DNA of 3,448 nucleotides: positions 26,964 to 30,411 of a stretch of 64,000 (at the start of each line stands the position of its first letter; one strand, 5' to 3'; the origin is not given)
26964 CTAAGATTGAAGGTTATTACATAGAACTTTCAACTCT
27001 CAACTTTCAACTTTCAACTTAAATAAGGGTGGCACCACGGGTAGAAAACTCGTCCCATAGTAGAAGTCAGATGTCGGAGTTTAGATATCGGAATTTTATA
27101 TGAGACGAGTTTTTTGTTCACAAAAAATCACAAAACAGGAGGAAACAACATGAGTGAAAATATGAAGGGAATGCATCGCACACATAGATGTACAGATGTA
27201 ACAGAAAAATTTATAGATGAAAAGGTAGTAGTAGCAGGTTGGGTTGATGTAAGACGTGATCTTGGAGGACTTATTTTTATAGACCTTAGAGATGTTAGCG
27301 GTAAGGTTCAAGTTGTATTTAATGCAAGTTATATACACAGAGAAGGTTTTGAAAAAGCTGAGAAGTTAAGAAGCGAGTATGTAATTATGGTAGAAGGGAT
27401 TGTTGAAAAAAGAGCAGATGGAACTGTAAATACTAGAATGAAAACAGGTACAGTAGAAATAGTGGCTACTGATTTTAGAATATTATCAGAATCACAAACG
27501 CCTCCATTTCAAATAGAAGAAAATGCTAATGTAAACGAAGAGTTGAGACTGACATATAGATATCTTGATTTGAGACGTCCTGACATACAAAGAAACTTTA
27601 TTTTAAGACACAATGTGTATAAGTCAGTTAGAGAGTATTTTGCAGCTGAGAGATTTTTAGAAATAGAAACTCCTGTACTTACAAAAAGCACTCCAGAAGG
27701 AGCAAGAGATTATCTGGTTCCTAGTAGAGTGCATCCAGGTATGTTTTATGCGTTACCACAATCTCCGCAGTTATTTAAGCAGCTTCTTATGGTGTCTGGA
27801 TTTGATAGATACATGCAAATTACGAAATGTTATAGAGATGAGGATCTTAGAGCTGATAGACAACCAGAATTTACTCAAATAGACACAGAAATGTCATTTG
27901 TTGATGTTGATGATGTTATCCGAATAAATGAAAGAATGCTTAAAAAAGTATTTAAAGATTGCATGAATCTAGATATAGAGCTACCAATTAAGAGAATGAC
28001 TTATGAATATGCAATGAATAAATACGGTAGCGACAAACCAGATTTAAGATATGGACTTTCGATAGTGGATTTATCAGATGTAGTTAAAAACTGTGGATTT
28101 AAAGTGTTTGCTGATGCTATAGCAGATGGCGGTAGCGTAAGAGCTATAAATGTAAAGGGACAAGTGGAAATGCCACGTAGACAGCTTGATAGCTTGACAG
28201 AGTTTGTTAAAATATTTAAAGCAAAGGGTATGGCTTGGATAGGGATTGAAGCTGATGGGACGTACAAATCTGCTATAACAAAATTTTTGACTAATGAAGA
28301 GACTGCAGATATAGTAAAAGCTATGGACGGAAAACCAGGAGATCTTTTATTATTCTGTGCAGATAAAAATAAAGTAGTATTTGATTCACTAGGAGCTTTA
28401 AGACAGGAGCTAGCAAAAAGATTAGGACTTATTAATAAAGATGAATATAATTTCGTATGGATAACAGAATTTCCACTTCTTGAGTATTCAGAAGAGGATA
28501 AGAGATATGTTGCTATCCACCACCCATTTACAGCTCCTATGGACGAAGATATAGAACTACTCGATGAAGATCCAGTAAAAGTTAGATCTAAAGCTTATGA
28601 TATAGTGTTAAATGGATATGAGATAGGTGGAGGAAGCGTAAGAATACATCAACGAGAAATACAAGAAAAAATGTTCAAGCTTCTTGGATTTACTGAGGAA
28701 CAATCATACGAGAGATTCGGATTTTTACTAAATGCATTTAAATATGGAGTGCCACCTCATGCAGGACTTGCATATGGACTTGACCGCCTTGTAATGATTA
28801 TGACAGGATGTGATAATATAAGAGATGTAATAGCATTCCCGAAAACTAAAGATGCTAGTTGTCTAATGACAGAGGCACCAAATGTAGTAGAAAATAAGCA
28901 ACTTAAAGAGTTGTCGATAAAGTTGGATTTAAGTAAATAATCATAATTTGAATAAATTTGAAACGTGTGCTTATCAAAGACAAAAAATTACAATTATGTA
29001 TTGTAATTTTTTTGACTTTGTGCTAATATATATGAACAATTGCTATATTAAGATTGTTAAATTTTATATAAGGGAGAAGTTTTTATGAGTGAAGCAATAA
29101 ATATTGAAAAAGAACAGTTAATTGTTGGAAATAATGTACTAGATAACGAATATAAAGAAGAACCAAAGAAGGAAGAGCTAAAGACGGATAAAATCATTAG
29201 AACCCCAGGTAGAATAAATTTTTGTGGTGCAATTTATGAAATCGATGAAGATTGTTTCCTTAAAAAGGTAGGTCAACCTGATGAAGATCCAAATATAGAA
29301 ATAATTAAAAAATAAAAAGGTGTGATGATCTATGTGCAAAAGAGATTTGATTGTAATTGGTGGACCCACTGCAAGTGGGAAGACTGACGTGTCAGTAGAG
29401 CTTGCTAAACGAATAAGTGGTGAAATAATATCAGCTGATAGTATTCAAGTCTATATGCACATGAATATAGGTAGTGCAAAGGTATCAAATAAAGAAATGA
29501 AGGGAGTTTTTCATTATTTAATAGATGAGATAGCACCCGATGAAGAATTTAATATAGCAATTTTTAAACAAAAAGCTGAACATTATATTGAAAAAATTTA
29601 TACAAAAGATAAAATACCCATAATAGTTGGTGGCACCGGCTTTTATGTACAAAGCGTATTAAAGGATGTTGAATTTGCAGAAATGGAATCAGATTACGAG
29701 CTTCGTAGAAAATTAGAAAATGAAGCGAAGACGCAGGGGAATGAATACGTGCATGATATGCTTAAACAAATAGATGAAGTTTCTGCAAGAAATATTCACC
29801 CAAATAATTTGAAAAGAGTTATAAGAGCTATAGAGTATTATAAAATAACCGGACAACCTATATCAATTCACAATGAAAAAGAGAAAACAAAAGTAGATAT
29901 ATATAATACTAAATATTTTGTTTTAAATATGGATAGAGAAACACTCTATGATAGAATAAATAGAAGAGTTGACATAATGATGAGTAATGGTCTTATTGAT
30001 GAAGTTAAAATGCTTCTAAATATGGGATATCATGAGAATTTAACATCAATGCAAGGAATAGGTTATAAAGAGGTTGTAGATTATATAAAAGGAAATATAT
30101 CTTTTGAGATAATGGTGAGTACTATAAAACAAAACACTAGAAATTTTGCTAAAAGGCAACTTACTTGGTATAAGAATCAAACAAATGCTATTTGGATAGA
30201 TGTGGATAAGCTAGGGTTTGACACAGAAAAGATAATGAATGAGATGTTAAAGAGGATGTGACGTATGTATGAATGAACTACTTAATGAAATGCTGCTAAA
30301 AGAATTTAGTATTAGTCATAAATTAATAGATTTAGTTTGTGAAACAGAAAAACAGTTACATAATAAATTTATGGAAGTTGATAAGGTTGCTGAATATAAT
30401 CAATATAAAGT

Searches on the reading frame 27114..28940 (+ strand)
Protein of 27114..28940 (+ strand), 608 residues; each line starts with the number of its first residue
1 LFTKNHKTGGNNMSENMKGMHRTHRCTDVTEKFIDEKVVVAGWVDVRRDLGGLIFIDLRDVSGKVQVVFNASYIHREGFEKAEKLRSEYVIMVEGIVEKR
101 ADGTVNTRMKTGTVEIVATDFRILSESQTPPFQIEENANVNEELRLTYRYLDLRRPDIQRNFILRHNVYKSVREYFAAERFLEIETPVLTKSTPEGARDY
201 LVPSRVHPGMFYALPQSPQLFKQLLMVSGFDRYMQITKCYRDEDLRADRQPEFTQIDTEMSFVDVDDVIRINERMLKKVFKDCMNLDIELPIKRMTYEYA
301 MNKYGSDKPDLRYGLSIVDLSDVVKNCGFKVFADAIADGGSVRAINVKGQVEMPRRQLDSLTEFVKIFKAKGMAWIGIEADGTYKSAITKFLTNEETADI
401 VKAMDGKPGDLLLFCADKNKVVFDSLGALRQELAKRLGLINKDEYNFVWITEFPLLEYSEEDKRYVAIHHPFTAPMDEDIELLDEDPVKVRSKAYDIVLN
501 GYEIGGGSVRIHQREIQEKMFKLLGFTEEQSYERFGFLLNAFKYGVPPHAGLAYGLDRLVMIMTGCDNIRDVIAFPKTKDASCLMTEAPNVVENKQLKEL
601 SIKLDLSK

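Call 62: search_protein_families(library=pfam, proteins=[window:27114-28940:+], max_evalue=0.00001)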
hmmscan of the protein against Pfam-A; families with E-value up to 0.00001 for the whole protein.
window:27114-28940:+ (608 aa): 3 families
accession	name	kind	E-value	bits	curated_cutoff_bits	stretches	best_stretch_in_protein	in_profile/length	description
PF00152.25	tRNA-synt_2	-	3.2e-125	417.7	25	1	141-579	1-308/308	tRNA synthetases class II (D, K and N)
PF02938.19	GAD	-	4e-24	85.1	23.4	1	332-425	1-94/95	GAD domain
PF01336.31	tRNA_anti-codon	-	2.1e-16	60.1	27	1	38-124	1-75/75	OB-fold nucleic acid binding domain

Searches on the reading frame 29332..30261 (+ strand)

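Call 62: search_protein_families(library=pfam, proteins=[window:29332-30261:+], max_evalue=0.00001)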
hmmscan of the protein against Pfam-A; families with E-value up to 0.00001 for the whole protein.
window:29332-30261:+ (309 aa): 2 families
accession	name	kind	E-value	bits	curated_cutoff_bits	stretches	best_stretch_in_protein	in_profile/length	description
PF01715.23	IPPT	-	2.4e-88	296.3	23.6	1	39-283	1-243/243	IPP transferase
PF01745.22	IPT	-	6.7e-12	45.8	20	1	6-61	3-58/233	Isopentenyl transferase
